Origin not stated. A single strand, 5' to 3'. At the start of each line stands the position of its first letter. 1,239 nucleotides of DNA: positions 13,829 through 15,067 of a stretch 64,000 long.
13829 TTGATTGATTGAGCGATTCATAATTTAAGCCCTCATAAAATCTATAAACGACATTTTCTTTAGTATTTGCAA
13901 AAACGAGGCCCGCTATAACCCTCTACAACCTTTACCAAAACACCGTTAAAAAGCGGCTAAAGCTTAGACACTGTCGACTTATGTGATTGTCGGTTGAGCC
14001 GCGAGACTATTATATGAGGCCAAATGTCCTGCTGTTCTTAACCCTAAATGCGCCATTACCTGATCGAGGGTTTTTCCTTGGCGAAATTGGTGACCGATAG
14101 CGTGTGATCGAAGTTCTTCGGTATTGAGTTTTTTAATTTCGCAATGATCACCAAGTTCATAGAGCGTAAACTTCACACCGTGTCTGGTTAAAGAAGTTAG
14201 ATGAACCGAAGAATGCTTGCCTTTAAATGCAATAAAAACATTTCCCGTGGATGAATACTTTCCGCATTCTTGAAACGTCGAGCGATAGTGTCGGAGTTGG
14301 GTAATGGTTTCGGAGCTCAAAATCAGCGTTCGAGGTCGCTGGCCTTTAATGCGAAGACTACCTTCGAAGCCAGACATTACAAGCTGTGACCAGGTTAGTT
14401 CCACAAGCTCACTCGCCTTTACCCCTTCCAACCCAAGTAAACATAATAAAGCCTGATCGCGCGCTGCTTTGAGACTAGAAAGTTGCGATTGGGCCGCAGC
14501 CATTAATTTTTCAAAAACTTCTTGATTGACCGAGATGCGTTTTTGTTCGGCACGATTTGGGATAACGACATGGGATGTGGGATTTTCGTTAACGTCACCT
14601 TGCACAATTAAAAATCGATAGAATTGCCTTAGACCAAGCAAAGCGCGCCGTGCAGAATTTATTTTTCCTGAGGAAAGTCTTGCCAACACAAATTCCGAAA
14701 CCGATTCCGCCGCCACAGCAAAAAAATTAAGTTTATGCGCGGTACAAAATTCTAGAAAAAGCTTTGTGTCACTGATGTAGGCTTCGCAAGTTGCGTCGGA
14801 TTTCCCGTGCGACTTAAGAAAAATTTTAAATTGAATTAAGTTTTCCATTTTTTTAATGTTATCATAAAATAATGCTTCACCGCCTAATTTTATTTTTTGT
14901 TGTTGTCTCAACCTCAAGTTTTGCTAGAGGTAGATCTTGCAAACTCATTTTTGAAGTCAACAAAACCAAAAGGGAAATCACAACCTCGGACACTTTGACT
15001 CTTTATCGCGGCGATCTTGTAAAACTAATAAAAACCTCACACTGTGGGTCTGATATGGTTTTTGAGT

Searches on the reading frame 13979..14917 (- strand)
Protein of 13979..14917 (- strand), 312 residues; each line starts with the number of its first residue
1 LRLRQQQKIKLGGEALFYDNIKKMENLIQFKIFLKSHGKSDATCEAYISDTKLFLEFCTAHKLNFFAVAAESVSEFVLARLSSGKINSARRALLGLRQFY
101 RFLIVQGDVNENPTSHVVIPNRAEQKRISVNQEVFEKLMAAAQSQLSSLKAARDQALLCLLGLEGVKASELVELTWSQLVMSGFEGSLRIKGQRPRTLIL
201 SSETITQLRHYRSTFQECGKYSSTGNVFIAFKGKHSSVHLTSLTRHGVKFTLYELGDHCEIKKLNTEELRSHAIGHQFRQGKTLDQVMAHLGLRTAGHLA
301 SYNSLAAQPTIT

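Call 78: search_protein_families(library=pfam, proteins=[window:13979-14917:-], max_evalue=0.01)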
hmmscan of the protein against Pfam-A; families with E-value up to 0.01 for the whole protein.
window:13979-14917:- (312 aa): 3 families
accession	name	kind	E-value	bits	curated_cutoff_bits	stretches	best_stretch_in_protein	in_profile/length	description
PF00589.27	Phage_integrase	-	7.6e-10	39.3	27.1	1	131-306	4-169/172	Phage integrase family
PF02899.23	Phage_int_SAM_1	-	1.7e-07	31.9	22.3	1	28-107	2-83/83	Phage integrase, N-terminal SAM-like domain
PF13495.12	Phage_int_SAM_4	-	0.0016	19.2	27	1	29-101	4-76/85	Phage integrase, N-terminal SAM-like domain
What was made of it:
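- No recombinase gene adjoins D. The only recombinase gene noticed in the window (13979-14917; Pfam was checked for only part of the window's ORFs) is 38 kb from D and looks XerC/D-like (call 78).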
